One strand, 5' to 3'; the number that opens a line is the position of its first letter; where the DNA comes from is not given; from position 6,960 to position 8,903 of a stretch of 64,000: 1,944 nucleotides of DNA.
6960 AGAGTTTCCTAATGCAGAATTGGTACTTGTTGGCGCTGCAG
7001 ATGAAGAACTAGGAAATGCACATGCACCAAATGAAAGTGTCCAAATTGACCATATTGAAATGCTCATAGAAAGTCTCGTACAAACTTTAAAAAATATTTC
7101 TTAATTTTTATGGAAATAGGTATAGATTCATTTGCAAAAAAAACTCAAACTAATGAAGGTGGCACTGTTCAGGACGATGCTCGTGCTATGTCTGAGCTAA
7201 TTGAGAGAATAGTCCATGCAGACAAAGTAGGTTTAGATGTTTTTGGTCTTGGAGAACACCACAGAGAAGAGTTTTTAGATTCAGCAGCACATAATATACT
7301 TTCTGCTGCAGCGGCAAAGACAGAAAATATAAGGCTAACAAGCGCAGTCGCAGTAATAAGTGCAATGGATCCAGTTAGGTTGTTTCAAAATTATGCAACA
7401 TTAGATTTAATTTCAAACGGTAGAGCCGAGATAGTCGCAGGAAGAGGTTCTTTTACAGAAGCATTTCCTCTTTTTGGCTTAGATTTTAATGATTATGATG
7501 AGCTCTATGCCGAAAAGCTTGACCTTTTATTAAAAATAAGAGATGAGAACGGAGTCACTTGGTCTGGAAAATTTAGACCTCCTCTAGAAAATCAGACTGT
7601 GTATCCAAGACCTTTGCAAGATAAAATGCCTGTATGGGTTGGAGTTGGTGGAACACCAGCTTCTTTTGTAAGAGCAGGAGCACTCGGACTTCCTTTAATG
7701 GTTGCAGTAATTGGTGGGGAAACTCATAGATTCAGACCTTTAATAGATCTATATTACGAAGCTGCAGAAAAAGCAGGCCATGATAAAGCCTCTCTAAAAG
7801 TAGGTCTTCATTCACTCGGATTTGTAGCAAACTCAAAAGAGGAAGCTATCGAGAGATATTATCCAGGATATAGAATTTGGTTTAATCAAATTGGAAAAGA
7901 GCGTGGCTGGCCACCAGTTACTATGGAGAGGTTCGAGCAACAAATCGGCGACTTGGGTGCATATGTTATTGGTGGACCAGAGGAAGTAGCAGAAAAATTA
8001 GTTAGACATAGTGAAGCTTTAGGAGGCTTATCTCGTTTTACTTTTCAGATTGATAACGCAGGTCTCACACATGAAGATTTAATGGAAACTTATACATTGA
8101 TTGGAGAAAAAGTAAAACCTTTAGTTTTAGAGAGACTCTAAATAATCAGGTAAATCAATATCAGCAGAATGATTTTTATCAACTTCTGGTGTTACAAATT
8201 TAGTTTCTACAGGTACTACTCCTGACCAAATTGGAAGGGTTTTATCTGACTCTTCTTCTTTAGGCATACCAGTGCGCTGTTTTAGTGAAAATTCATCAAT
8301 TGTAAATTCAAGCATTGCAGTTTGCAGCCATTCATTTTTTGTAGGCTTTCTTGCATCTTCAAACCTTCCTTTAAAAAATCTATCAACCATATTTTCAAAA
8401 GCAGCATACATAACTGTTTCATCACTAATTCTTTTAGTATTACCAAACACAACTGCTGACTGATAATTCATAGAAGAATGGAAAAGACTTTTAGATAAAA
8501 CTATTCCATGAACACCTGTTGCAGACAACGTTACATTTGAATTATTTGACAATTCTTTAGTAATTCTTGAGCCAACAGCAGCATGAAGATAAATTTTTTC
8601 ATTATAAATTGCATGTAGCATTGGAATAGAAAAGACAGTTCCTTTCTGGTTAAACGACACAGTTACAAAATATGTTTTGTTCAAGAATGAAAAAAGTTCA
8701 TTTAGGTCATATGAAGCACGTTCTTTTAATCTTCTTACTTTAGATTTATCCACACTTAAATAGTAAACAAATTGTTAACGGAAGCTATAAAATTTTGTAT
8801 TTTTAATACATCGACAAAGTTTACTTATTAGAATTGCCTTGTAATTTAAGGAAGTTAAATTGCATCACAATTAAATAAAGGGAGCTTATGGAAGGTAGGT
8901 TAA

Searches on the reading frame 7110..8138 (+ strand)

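Call 3: search_protein_families(library=pfam, proteins=[window:7110-8138:+], max_evalue=1)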
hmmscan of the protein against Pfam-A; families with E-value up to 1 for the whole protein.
window:7110-8138:+ (343 aa): 1 family
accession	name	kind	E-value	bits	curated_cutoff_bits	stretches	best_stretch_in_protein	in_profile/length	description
PF00296.26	Bac_luciferase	-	2.1e-52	178.9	27.9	1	17-303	12-309/314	Luciferase-like monooxygenase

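Call 4: search_protein_families(library=ncbifam, proteins=[window:7110-8138:+], max_evalue=1)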
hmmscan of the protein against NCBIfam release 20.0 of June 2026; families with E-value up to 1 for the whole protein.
window:7110-8138:+ (343 aa): 28 families (the best 25 are shown)
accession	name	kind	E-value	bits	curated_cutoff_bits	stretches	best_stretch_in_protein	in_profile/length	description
TIGR03858.1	LLM_2I7G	subfamily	1.5e-144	481.1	462.25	1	2-339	1-336/337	Atu2307/SP_0267 family LLM class monooxygenase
TIGR04036.1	LLM_CE1758_fam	subfamily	6.5e-56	189.7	479.1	1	1-338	1-330/355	CE1758 family FMN-dependent luciferase-like monooxygenase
TIGR04020.1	seco_metab_LLM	subfamily_domain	4.2e-26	91.9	244.45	1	29-249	20-241/341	MupA/Atu3671 family FMN-dependent luciferase-like monooxygenase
TIGR03619.1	F420_Rv2161c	subfamily_domain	5.7e-25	88.3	166.9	1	62-234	48-217/247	TIGR03619 family F420-dependent LLM class oxidoreductase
TIGR04027.1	LLM_KPN_01858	hypoth_equivalog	8.3e-22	77.6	412.9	1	30-338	22-324/326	putative FMN-dependent luciferase-like monooxygenase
NF052254.1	luciferase_Alph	exception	2e-17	63.4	600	1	25-243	19-232/354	luciferase subunit alpha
TIGR03560.1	F420_Rv1855c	subfamily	1.1e-15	58.1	231.4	1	25-183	10-178/227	TIGR03560 family F420-dependent LLM class oxidoreductase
TIGR04021.1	LLM_DMSO2_sfnG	equivalog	3e-14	53.1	382.95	1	62-248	65-247/350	dimethylsulfone monooxygenase SfnG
TIGR03558.1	oxido_grp_1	subfamily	5.9e-14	52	166.95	1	21-265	13-249/325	MsnO8 family LLM class oxidoreductase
TIGR03571.1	lucif_BA3436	subfamily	6.5e-12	45.3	303.9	1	63-183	72-193/304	TIGR03571 family LLM class oxidoreductase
TIGR03621.1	F420_MSMEG_2516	subfamily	3.8e-11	42.7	213.15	1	24-181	10-159/295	TIGR03621 family F420-dependent LLM class oxidoreductase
TIGR03555.1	F420_mer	equivalog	6.6e-10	38.9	348.7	1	30-247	14-222/325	5,10-methylenetetrahydromethanopterin reductase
TIGR03559.1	F420_Rv3520c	subfamily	4.1e-09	35.9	335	1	24-161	9-143/325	LLM class F420-dependent oxidoreductase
NF002619.0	PRK02271.1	equivalog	1.9e-08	34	276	1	27-247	13-223/329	5,10-methylenetetrahydromethanopterin reductase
TIGR03854.1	F420_MSMEG_3544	hypoth_equivalog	2.8e-07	30.2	295.6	1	64-202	47-183/290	TIGR03854 family LLM class F420-dependent oxidoreductase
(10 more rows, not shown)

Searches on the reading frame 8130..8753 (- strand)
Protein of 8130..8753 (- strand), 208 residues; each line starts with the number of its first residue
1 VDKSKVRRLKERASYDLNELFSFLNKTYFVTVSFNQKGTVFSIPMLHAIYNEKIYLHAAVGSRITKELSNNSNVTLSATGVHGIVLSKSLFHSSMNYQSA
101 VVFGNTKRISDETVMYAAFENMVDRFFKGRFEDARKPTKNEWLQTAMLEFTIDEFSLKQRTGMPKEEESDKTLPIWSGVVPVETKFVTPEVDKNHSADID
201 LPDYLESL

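Call 3: search_protein_families(library=pfam, proteins=[window:8130-8753:-], max_evalue=1)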
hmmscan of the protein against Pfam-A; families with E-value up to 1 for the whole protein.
window:8130-8753:- (208 aa): 3 families
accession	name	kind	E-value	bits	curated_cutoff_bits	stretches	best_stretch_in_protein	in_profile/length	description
PF12900.13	Pyridox_ox_2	-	6.5e-27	94.7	27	1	18-158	3-139/140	Pyridoxamine 5'-phosphate oxidase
PF01243.27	PNPOx_N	-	0.01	16.6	28.1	1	22-154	7-115/120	Pyridoxamine 5'-phosphate oxidase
PF04299.18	FMN_bind_2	-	0.022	14.9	22.4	1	15-130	10-138/168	Putative FMN-binding domain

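Call 4: search_protein_families(library=ncbifam, proteins=[window:8130-8753:-], max_evalue=1)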
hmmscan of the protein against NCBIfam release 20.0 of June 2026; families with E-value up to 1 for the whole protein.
window:8130-8753:- (208 aa): 4 families
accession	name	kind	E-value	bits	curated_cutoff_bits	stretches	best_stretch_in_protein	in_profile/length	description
NF000261.1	NimABCDEF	equivalog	1.7e-05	24.8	260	1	20-133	17-127/153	NimABCDEF family 5-nitroimidazole reductase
TIGR03666.1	Rv2061_F420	subfamily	0.00013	21.6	84.9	1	23-87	9-73/132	PPOX class F420-dependent oxidoreductase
NF000262.1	NimIJ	equivalog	0.039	14.1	270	1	19-153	15-146/151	NimIJ family nitroimidazole resistance protein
NF003156.0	PRK04128.1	equivalog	0.045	13.7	285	1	6-99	134-223/231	1-(5-phosphoribosyl)-5-((5-phosphoribosylamino)methylideneamino)imidazole-4-carboxamide isomerase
